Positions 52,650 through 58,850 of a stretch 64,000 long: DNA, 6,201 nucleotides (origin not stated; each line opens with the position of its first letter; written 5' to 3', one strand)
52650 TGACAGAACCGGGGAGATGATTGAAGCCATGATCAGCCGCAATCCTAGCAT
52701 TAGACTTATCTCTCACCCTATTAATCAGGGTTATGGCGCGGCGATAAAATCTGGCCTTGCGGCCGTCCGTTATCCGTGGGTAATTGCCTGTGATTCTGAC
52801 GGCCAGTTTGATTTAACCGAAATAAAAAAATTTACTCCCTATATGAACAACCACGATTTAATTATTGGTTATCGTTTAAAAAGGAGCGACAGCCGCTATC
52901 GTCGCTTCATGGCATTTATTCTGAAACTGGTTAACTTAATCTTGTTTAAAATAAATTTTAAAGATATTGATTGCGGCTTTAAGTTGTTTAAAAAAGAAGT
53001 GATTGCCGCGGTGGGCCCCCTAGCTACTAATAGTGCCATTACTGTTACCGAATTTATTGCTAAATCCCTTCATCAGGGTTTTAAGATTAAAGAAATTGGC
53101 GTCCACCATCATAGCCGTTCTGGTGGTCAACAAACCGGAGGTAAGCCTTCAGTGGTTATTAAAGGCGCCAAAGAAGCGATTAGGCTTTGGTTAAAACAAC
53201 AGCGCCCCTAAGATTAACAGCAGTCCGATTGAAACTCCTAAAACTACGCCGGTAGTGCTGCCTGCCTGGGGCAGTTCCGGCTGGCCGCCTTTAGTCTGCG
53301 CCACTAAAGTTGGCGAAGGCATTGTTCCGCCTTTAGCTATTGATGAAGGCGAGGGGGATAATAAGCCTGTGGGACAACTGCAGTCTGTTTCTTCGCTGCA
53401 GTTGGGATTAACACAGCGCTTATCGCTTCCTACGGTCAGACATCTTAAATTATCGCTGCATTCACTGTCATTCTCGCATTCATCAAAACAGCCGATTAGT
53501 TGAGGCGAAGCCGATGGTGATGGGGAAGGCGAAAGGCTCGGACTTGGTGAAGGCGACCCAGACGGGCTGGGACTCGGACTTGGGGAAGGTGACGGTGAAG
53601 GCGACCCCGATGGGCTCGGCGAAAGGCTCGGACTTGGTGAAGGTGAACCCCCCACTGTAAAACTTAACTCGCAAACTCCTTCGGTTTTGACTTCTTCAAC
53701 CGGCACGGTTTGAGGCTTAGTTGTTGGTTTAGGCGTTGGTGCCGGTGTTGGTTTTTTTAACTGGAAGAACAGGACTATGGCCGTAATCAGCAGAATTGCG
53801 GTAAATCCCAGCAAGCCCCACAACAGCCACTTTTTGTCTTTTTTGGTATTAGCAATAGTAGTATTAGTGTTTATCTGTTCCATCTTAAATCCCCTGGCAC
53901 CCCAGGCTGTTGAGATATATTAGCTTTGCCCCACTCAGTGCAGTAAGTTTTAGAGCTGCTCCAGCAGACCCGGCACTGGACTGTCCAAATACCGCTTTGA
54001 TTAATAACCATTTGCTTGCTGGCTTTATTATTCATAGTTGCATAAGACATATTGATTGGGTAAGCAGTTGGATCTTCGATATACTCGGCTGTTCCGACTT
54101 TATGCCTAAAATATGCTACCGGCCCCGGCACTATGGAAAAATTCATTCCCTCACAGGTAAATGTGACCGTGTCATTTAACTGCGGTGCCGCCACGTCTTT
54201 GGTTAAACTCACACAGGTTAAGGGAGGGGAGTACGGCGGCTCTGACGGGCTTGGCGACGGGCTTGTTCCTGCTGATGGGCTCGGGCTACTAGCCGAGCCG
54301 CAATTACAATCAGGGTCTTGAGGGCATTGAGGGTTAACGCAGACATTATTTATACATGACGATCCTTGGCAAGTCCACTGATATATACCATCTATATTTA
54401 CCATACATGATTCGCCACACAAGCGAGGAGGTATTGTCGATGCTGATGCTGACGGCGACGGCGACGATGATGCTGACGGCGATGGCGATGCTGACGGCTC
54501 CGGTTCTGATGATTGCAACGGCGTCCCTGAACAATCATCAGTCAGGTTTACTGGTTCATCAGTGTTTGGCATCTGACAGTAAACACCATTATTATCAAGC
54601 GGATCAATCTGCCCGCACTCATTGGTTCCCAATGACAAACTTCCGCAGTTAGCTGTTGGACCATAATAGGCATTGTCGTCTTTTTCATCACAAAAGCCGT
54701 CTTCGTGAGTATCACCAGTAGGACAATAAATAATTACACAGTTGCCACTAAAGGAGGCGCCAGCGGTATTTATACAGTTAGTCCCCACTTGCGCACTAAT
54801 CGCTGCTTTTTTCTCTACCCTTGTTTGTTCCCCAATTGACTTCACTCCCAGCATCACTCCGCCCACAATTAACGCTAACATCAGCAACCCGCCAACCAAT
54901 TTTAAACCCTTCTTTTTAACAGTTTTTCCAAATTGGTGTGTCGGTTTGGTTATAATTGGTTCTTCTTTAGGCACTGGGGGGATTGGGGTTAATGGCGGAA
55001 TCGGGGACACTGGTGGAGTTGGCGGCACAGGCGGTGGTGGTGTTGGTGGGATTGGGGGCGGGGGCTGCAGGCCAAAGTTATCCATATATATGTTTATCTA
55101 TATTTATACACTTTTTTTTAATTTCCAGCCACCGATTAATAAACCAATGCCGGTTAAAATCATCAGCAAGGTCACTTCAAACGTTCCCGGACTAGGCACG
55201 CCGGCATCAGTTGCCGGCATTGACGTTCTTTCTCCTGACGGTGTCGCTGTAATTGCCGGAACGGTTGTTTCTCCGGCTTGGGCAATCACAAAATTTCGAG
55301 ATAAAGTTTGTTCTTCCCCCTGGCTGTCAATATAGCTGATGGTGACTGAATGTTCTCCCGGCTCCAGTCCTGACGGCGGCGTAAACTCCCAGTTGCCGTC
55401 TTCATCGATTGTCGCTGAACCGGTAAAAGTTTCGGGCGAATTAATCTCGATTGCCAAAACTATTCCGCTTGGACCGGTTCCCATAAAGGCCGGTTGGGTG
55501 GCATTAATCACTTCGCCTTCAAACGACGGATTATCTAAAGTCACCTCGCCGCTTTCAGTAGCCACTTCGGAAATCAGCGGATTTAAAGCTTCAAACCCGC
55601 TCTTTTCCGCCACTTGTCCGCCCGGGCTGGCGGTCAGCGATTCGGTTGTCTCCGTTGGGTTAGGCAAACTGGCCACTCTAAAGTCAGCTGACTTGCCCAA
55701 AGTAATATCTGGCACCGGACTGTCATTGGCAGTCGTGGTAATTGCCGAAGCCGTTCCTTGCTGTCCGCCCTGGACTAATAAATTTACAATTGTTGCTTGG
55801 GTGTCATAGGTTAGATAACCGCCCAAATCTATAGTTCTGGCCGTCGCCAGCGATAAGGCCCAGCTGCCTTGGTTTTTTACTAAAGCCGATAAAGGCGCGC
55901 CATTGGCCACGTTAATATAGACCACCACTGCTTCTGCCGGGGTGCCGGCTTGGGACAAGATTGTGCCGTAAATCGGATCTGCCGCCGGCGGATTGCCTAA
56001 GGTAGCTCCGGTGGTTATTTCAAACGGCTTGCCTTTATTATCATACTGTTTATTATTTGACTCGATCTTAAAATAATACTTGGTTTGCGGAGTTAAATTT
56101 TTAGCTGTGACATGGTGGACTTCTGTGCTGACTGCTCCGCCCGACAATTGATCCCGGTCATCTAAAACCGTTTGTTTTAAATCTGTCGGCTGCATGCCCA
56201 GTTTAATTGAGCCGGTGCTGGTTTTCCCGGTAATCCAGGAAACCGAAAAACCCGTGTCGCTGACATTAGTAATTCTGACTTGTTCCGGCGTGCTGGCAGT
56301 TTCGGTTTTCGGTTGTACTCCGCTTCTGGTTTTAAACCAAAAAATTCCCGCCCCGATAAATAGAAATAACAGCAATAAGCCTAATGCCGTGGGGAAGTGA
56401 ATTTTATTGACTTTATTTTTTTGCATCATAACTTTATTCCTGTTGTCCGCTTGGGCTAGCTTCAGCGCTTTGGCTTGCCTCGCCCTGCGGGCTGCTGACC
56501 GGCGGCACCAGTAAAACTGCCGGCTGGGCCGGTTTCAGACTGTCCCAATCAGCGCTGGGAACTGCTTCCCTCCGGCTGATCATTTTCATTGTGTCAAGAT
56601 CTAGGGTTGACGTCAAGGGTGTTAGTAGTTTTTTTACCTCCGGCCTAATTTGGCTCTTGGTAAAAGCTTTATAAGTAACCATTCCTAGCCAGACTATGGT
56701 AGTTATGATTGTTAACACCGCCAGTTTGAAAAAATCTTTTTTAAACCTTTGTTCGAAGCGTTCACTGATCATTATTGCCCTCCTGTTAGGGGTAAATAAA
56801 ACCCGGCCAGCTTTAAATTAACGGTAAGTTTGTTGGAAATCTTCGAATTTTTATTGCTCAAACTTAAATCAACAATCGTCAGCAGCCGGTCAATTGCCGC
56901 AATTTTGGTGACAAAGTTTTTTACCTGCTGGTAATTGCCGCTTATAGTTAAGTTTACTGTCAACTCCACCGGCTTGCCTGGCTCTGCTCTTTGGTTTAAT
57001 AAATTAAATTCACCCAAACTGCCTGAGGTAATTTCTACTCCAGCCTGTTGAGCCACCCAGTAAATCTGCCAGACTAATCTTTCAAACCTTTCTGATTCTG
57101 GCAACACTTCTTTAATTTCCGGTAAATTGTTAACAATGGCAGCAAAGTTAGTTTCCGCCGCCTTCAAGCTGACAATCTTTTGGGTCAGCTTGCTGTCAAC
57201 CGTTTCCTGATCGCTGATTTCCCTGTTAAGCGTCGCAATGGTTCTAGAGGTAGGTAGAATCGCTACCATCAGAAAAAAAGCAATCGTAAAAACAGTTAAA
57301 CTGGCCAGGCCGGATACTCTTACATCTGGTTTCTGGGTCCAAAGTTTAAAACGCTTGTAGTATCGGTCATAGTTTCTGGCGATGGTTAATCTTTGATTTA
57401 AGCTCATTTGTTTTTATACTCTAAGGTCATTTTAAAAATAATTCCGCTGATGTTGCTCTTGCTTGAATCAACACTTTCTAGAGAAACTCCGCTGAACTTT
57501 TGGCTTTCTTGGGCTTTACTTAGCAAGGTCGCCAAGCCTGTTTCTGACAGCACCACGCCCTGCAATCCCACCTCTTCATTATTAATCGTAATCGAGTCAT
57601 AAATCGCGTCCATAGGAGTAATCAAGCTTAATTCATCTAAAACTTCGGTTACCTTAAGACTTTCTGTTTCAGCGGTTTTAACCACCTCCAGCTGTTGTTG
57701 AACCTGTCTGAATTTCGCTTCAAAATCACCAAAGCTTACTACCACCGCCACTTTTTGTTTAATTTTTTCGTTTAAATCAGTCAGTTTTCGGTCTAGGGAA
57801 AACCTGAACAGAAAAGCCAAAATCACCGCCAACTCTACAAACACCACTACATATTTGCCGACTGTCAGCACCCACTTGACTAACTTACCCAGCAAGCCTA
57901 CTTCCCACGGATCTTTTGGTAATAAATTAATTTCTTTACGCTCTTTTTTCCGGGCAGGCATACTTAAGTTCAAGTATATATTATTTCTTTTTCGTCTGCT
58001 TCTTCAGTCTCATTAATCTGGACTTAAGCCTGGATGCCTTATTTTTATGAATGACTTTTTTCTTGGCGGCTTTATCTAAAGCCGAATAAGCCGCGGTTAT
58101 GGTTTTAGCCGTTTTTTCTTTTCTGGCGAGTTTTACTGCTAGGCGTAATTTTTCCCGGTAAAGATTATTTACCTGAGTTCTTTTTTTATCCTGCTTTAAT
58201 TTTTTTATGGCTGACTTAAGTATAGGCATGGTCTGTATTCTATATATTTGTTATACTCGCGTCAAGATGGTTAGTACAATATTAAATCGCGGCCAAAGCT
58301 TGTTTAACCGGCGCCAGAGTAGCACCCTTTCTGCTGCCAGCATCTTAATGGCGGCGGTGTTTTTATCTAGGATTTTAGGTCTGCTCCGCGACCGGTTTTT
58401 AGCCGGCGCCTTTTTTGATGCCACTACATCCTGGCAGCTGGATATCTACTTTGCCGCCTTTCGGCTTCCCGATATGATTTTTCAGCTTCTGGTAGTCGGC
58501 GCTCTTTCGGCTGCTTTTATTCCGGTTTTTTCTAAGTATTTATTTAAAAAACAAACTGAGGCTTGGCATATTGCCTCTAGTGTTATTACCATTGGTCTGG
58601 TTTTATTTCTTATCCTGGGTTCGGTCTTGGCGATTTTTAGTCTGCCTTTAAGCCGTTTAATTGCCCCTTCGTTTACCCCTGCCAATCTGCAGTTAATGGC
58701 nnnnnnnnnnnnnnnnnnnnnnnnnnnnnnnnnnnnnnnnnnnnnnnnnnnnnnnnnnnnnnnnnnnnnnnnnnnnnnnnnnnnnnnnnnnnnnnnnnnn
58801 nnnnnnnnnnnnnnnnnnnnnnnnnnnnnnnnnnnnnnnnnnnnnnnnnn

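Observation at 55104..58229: rpsT-pilN-pilO operon lacking pilM, extended by a PilP-position small protein and an FN3/Ig-like surface protein with C-terminal anchor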

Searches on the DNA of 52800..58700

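Call 60: search_rna_families(source=window, start=52800, end=58700, threshold=evalue, max_evalue=0.1)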
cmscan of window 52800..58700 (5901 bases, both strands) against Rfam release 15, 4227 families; matches with E-value up to 0.1: 0.
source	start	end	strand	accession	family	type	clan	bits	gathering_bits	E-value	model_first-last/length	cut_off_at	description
